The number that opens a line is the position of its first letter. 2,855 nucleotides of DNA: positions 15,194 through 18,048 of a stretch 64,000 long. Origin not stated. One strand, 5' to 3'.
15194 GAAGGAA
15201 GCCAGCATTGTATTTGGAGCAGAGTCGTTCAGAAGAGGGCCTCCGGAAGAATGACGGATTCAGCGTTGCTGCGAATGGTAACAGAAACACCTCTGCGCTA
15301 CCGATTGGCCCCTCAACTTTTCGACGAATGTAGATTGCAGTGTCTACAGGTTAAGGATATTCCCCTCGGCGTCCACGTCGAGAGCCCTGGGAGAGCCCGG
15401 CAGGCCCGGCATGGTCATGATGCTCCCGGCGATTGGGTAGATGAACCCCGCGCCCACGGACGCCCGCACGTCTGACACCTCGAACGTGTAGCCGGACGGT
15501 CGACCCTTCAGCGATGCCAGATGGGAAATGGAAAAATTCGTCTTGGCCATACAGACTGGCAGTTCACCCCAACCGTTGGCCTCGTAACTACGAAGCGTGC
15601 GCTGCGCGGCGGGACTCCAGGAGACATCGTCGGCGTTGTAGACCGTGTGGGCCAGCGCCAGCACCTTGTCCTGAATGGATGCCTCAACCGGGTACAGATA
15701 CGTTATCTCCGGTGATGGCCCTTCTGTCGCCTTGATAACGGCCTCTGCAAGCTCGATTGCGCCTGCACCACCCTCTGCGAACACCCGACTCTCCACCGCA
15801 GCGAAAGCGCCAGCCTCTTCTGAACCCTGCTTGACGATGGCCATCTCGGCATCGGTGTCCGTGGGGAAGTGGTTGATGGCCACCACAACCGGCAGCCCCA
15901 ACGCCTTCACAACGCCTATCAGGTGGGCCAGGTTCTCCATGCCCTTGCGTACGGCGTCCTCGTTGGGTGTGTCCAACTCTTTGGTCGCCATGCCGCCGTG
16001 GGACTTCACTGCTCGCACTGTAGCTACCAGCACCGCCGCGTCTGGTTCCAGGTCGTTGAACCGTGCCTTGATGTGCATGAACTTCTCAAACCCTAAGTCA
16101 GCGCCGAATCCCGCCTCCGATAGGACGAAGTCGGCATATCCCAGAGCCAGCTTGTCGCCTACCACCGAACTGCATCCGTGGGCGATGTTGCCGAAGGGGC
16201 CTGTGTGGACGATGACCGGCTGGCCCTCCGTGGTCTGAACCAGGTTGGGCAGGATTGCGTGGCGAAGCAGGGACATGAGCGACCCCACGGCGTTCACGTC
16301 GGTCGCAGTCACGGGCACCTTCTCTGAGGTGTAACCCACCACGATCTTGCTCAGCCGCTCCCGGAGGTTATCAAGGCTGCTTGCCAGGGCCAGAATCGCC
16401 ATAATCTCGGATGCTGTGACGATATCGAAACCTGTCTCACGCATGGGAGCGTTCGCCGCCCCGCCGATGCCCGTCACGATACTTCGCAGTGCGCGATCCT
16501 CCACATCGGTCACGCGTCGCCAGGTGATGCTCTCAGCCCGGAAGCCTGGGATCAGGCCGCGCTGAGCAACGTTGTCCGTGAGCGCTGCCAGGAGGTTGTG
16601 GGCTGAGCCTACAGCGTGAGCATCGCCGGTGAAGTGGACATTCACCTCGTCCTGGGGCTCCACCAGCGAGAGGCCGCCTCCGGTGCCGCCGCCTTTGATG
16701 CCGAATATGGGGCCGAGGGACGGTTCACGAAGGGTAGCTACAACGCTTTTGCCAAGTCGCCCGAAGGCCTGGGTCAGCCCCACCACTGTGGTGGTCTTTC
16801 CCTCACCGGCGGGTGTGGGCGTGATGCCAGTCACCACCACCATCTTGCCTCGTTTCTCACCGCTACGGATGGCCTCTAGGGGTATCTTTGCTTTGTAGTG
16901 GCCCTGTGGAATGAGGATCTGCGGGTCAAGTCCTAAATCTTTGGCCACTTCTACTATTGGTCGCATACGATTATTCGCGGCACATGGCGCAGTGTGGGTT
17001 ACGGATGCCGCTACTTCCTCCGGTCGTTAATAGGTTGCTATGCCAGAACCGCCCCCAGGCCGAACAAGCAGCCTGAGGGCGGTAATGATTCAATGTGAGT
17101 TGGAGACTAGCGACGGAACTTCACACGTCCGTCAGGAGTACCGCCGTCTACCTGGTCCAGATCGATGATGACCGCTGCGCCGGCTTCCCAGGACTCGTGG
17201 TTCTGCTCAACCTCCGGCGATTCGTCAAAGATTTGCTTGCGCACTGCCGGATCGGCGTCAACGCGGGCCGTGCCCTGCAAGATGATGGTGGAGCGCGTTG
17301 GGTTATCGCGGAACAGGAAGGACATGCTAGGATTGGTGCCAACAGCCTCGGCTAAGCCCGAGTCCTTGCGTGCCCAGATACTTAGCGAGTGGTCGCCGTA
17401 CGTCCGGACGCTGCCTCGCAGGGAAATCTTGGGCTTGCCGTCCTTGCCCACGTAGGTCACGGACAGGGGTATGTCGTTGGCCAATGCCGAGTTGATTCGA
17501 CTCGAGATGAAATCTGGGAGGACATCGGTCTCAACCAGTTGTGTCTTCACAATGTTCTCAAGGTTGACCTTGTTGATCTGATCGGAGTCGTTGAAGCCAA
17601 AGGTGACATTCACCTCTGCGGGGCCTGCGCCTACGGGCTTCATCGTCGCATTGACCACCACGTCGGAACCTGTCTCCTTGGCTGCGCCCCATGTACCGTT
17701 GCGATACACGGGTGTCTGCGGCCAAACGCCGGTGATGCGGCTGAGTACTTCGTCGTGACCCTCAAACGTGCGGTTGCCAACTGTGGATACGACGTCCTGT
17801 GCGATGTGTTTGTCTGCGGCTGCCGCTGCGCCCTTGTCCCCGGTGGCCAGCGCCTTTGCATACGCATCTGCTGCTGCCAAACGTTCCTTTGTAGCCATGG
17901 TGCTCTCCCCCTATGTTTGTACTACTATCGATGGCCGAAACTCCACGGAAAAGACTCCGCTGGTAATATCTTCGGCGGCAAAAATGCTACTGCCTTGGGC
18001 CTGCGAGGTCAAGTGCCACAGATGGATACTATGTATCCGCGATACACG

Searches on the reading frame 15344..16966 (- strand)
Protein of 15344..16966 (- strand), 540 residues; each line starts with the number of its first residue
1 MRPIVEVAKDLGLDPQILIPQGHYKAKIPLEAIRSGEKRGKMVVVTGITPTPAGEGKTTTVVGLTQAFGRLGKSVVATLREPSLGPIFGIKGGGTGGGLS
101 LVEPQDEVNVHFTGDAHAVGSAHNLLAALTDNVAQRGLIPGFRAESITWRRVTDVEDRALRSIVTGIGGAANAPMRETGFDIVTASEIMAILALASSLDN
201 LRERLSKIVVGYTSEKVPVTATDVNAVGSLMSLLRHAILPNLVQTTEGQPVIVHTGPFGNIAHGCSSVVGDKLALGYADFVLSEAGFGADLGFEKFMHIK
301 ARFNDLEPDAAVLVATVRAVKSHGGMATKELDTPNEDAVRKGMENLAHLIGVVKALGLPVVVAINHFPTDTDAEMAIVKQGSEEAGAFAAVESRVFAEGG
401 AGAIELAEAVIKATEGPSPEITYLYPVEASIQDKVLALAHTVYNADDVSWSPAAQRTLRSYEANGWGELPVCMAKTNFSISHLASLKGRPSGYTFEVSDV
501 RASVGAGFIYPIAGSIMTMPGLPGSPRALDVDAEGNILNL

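Call 7: search_protein_families(library=pfam, proteins=[window:15344-16966:-])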
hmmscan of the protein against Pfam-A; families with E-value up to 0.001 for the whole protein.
window:15344-16966:- (540 aa): 1 family
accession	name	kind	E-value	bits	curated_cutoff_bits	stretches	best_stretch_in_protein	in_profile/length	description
PF01268.25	FTHFS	-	2.8e-217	722.8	27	1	1-537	12-552/556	Formate--tetrahydrofolate ligase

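Call 49: find_homologous_proteins(query=window:15344-16966:-, max_evalue=1e-100)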
Query window:15344-16966:- (540 aa): 7997 proteins with E <= 1e-100 among 8000 candidates; the best 120 are listed.
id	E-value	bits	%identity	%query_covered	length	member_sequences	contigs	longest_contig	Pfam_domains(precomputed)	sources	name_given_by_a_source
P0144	0.0e+0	1132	96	100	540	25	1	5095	PF01268.26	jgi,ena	-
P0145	0.0e+0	1107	93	100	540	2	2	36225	PF01268.26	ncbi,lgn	-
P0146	0.0e+0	1075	90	100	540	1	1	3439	PF01268.26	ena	-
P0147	0.0e+0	1075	90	100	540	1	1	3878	PF01268.26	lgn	-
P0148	0.0e+0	1074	90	100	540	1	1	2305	PF01268.26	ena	-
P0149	0.0e+0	1073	90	100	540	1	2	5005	PF01268.26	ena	-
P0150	0.0e+0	1073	90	100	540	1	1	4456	PF01268.26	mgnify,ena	mgnify:FL=1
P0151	0.0e+0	1072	90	100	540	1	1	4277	PF01268.26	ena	-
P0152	0.0e+0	1071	90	100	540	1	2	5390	PF01268.26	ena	-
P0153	0.0e+0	1069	90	100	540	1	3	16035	PF01268.26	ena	-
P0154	0.0e+0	1064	89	100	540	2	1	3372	PF01268.26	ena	-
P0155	0.0e+0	1064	89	100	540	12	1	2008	PF01268.26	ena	-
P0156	0.0e+0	1063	89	100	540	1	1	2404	PF01268.26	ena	-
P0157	0.0e+0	1060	89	100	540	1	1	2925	PF01268.26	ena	-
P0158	0.0e+0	1053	88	100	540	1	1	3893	PF01268.26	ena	-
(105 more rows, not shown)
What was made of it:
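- On SAR202-type RHD paralogue expansion: Named homologues of the window's formate-THF ligase are Chloroflexota (85-86%), SAR202 cluster (77%) and Dehalococcoidia (77%) (call 49).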

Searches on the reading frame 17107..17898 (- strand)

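Call 7: search_protein_families(library=pfam, proteins=[window:17107-17898:-])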
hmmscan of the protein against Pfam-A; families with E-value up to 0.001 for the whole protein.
window:17107-17898:- (263 aa): 0 families

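Call 9: search_protein_families(library=pfam, proteins=[window:17107-17898:-], max_evalue=0.01)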
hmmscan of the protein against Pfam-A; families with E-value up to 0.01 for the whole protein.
window:17107-17898:- (263 aa): 0 families

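Call 51: search_protein_families(library=pfam, proteins=[window:17107-17898:-], max_evalue=10)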
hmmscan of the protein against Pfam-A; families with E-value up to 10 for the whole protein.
window:17107-17898:- (263 aa): 3 families
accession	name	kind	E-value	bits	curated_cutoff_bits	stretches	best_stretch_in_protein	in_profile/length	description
PF16242.11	Pyrid_ox_like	-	0.016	15.1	28.8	1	173-223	44-94/149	Pyridoxamine 5'-phosphate oxidase like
PF12680.13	SnoaL_2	-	0.062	14.3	27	1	12-91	3-81/102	SnoaL-like domain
PF25514.1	P3_C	-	0.075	13.9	27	1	102-159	43-98/140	P3 major capsid protein C-terminal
